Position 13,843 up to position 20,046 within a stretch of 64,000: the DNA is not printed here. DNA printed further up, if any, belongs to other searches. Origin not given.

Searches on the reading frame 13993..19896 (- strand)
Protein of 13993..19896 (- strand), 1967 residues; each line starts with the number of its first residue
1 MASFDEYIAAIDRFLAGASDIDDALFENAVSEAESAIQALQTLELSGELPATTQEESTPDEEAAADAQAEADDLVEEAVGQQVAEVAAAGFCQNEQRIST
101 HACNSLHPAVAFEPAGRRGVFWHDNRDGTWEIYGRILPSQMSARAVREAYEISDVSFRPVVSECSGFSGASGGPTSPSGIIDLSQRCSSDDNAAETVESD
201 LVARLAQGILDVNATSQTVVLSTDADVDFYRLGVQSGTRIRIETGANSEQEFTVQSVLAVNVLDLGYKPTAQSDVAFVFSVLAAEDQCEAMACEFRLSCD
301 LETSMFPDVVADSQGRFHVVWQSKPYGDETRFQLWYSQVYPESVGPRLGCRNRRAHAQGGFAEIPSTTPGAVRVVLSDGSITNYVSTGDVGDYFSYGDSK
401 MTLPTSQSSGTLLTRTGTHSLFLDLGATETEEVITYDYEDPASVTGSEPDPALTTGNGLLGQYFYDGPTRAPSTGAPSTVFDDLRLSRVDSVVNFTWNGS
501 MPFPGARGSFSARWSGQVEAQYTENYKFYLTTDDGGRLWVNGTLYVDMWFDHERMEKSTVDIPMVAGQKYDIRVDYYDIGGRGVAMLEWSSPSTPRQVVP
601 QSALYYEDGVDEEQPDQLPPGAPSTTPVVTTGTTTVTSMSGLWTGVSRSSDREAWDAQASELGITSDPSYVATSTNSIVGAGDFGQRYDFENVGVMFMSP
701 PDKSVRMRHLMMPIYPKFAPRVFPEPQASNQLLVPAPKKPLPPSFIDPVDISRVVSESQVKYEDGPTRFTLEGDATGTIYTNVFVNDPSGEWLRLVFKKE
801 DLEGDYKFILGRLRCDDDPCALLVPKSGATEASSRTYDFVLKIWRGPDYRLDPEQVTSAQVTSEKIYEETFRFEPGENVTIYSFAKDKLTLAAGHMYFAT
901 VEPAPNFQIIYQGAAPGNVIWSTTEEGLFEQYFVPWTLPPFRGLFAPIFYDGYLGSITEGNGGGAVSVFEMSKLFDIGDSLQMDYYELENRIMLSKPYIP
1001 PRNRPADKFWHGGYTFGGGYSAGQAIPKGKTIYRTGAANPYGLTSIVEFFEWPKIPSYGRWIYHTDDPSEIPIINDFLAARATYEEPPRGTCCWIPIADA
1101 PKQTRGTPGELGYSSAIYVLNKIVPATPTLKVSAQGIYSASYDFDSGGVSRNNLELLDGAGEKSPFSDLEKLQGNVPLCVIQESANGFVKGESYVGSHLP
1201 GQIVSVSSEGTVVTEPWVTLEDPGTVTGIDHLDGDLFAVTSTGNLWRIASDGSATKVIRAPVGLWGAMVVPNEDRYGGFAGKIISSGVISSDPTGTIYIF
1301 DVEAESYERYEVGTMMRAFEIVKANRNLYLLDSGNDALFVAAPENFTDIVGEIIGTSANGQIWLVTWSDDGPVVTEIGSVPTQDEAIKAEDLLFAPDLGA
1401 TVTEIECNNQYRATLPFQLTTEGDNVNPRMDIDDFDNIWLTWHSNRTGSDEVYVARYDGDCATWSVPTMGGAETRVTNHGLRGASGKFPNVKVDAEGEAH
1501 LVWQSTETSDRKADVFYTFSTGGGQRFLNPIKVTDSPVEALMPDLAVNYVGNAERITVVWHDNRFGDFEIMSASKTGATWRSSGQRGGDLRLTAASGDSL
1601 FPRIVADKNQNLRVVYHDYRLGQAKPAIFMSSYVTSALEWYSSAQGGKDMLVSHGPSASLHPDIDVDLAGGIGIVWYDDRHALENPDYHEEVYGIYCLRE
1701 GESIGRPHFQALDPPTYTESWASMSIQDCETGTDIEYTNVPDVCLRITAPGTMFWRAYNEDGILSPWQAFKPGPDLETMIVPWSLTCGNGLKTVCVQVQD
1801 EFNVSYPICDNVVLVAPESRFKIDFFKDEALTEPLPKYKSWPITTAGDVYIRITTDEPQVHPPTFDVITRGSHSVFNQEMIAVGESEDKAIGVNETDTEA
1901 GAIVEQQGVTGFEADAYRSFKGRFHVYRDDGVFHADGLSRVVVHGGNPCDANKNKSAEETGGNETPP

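Call 74: search_protein_families(library=pfam, alignment_id=A5, max_evalue=0.001)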
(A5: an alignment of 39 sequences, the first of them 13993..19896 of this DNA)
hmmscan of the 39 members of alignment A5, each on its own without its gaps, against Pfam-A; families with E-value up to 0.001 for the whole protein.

A. member 1, window:13993-19896:- (1967 aa): 1 family
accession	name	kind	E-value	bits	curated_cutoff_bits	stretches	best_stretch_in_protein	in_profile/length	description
PF07691.17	PA14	-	3e-20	72.9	24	1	458-601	4-145/147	PA14 domain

B. families by the number of members that match (of 39 scanned): 25 families
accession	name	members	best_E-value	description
PF25788.1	Ig_Rha78A_N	2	1.4e-25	Rha78A-like, N-terminal immunoglobulin domain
PF14216.11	DUF4326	1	1.9e-21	Domain of unknown function (DUF4326)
PF07691.17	PA14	1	3e-20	PA14 domain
PF24746.1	DUF7694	1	4.5e-18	Domain of unknown function (DUF7694)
PF04488.21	Gly_transf_sug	1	6.8e-12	Glycosyltransferase sugar-binding region containing DXD motif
PF01145.31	Band_7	1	1.7e-10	SPFH domain / Band 7 family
PF10111.15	Glyco_tranf_2_2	1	1.9e-10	Glycosyltransferase like family 2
PF13649.12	Methyltransf_25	1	4.3e-10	Methyltransferase domain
PF08241.18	Methyltransf_11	1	1.1e-09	Methyltransferase domain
PF13521.12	AAA_28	1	1.5e-08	AAA domain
PF02915.23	Rubrerythrin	1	6.1e-08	Rubrerythrin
PF00535.33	Glycos_transf_2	1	2.7e-07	Glycosyl transferase family 2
PF08242.18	Methyltransf_12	1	3.2e-07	Methyltransferase domain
PF02709.20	Glyco_transf_7C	1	3.7e-07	N-terminal domain of galactosyltransferase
PF00404.24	Dockerin_1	1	4e-07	Dockerin type I domain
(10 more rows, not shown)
